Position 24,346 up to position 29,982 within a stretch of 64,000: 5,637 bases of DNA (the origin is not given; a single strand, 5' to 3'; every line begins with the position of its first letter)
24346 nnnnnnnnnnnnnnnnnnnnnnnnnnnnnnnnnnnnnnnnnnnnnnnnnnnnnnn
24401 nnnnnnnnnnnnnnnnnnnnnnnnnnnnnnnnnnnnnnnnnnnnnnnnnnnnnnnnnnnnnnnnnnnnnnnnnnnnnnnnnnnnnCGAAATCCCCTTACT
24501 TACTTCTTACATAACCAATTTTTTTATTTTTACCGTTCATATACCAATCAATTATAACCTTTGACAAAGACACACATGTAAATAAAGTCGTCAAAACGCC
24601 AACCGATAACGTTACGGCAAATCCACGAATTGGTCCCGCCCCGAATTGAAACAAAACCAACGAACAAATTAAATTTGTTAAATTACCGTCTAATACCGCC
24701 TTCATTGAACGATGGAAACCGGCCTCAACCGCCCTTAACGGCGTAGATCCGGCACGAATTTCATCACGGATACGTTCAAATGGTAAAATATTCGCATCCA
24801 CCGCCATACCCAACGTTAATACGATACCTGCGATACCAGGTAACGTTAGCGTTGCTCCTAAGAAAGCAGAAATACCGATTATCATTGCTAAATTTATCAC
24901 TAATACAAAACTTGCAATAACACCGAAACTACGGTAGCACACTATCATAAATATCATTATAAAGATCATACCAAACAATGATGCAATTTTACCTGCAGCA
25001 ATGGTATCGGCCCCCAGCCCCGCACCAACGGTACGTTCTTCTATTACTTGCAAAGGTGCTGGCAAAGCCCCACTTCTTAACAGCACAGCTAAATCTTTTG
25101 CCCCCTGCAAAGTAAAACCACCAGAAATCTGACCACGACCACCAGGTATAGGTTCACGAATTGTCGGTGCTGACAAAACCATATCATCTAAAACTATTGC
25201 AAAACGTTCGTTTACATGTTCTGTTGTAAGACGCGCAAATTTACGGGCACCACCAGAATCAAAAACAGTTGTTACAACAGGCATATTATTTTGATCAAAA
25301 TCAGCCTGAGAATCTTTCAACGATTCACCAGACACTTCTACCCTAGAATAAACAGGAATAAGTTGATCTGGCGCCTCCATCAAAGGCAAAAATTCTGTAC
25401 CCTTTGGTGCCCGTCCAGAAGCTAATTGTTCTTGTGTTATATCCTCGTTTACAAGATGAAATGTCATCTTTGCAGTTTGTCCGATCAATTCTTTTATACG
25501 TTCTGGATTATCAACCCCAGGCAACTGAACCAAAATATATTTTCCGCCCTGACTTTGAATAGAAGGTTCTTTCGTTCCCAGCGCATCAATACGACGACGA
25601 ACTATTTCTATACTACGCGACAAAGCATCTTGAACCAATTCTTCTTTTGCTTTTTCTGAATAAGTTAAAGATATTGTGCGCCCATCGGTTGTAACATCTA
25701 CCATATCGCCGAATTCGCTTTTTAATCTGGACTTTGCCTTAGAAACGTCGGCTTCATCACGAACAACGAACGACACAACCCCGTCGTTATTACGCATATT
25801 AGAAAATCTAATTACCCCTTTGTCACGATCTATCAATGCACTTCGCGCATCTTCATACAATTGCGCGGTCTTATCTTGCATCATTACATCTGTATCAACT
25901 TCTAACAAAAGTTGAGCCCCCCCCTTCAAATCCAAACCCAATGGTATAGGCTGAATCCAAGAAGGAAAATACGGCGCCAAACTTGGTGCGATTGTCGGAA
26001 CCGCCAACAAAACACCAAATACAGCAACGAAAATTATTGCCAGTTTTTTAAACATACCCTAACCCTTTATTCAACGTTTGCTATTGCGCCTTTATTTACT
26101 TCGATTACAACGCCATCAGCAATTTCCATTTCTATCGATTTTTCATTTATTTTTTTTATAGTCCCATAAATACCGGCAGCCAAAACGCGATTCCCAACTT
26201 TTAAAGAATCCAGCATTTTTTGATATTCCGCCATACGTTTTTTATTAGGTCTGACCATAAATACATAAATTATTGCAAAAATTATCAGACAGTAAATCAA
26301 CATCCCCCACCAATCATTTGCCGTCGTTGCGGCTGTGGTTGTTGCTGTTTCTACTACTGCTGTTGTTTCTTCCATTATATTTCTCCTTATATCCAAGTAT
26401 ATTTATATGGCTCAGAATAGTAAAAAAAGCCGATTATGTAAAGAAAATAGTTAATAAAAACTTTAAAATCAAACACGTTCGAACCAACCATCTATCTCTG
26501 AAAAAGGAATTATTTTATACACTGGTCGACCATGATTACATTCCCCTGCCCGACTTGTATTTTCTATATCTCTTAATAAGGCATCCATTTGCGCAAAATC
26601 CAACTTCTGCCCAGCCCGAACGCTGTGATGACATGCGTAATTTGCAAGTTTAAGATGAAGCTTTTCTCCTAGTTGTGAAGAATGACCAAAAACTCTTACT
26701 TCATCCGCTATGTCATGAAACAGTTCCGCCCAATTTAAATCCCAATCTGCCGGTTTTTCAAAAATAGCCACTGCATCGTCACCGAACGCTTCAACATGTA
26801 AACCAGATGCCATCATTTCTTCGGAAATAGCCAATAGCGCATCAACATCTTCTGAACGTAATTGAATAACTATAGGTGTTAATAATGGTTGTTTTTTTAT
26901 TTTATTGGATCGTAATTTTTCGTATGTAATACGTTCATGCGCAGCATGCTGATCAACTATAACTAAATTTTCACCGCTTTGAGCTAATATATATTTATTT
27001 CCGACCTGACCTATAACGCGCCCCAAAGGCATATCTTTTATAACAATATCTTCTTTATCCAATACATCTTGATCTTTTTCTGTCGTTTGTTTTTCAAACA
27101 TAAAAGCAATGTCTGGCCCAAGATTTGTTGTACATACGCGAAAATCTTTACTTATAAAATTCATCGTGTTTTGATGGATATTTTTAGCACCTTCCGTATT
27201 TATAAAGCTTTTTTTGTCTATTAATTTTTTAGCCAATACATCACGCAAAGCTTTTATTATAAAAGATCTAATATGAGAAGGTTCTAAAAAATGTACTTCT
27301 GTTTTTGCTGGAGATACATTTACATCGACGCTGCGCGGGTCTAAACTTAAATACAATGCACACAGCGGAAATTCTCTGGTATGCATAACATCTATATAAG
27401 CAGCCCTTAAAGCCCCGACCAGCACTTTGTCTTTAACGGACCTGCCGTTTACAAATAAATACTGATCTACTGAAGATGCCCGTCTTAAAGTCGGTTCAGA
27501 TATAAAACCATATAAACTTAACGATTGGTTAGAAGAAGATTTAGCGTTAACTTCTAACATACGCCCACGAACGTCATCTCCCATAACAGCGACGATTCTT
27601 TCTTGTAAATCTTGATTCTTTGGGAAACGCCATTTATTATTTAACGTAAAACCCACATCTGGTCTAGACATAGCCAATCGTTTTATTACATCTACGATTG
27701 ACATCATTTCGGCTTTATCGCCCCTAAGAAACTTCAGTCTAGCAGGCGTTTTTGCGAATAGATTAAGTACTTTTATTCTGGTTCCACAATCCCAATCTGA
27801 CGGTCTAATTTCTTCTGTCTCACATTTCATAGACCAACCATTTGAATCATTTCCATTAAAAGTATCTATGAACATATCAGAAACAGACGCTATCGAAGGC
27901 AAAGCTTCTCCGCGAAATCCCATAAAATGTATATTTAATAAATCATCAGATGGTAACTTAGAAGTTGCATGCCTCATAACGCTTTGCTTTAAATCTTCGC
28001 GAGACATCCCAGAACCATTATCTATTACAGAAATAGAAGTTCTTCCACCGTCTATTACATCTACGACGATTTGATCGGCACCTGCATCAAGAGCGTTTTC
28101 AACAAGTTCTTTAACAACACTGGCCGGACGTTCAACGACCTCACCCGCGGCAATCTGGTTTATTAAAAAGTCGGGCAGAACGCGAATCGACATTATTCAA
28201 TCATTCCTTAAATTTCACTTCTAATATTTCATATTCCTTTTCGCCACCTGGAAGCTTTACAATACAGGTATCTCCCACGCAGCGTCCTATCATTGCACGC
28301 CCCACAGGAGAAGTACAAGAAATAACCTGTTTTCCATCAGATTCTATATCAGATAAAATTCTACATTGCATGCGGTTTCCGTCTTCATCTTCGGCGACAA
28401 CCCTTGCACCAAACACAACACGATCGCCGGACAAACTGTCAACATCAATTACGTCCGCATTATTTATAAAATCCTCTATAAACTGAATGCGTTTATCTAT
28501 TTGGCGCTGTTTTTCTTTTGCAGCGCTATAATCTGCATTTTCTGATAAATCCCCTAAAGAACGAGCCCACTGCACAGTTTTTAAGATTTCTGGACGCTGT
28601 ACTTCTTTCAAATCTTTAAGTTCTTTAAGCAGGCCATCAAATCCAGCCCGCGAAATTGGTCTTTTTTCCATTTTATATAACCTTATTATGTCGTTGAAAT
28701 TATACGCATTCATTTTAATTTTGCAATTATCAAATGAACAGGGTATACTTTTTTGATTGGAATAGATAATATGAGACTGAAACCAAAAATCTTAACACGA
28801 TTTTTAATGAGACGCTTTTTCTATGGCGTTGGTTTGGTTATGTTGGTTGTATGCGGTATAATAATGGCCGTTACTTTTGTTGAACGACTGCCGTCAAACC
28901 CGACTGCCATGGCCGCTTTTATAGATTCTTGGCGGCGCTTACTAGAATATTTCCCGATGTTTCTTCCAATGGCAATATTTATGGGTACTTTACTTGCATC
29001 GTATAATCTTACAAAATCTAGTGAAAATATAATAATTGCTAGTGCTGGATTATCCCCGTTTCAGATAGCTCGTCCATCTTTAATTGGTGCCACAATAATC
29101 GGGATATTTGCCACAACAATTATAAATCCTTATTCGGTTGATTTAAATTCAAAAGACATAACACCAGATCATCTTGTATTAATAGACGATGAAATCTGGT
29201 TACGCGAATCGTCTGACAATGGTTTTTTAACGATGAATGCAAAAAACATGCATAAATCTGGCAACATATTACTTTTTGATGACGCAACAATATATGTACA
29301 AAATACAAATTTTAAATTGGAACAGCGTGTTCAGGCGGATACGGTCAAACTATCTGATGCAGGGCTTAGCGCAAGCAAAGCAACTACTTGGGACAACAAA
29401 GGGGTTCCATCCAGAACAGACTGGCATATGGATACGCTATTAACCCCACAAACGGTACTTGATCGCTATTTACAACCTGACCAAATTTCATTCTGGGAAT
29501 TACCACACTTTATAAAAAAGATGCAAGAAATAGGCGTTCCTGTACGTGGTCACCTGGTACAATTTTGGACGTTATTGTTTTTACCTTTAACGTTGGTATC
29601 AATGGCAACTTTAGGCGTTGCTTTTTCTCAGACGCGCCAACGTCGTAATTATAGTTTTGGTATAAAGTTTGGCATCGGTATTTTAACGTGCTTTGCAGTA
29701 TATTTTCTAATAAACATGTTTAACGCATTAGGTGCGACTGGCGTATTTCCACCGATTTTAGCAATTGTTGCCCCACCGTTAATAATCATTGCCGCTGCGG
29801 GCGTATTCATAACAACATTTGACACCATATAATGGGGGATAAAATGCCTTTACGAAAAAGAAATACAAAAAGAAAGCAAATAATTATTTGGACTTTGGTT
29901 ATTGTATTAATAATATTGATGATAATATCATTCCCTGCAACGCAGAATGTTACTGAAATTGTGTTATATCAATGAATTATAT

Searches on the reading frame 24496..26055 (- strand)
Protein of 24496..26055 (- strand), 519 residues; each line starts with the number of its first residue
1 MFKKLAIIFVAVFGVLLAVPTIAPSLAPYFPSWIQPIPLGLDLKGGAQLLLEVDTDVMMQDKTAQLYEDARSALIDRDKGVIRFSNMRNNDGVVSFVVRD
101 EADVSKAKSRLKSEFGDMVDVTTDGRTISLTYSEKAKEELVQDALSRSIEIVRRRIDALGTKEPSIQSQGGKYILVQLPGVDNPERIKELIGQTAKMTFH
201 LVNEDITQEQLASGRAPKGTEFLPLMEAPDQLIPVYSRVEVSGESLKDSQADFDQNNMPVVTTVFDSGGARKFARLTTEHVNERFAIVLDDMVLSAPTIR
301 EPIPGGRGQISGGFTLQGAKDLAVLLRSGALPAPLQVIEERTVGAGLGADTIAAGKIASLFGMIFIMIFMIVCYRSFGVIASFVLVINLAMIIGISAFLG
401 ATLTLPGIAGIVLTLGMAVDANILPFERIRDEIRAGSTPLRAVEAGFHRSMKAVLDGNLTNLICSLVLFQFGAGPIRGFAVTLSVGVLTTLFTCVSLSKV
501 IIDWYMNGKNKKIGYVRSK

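Call 12: search_protein_families(library=pfam, proteins=[window:24496-26055:-], max_evalue=0.0001)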
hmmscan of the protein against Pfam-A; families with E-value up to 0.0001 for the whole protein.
window:24496-26055:- (519 aa): 5 families
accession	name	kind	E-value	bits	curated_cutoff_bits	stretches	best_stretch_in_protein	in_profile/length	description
PF22599.2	SecDF_P1_head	-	3e-36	124.2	27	1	229-333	9-114/114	SecDF, P1 head subdomain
PF21760.3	SecD_1st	-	1.2e-25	89.1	27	1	146-204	2-60/60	Protein translocase subunit SecDF, P1 domain, N-terminal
PF02355.23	SecD_SecF_C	-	6.7e-15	55.4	20.5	1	336-506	14-187/189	Protein export membrane protein SecD/SecF, C-terminal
PF07549.19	Sec_GG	-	1.8e-05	24.6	20.3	1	34-57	5-28/28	SecD/SecF GG Motif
PF03176.21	MMPL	-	9.3e-05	21.9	20.5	1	356-497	146-294/333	MMPL family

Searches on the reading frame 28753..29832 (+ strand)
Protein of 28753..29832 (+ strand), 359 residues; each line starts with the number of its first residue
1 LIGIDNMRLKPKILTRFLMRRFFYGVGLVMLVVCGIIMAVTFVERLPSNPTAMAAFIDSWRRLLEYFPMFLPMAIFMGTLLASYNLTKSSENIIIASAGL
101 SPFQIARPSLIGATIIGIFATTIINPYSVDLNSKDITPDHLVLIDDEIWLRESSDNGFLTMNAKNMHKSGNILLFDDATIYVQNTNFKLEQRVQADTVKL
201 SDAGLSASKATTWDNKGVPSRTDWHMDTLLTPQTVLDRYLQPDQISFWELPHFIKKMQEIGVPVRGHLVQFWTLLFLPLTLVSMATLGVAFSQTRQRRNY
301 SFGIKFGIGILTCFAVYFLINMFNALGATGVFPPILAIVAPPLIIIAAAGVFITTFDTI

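Call 13: search_protein_families(library=pfam, proteins=[window:28753-29832:+], max_evalue=0.0001)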
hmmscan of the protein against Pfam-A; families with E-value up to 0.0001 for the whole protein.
window:28753-29832:+ (359 aa): 1 family
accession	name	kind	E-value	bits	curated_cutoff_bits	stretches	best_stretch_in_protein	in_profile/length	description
PF03739.19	LptF_LptG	-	4.1e-43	148.2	27.9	1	16-352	1-350/353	Lipopolysaccharide export system permease LptF/LptG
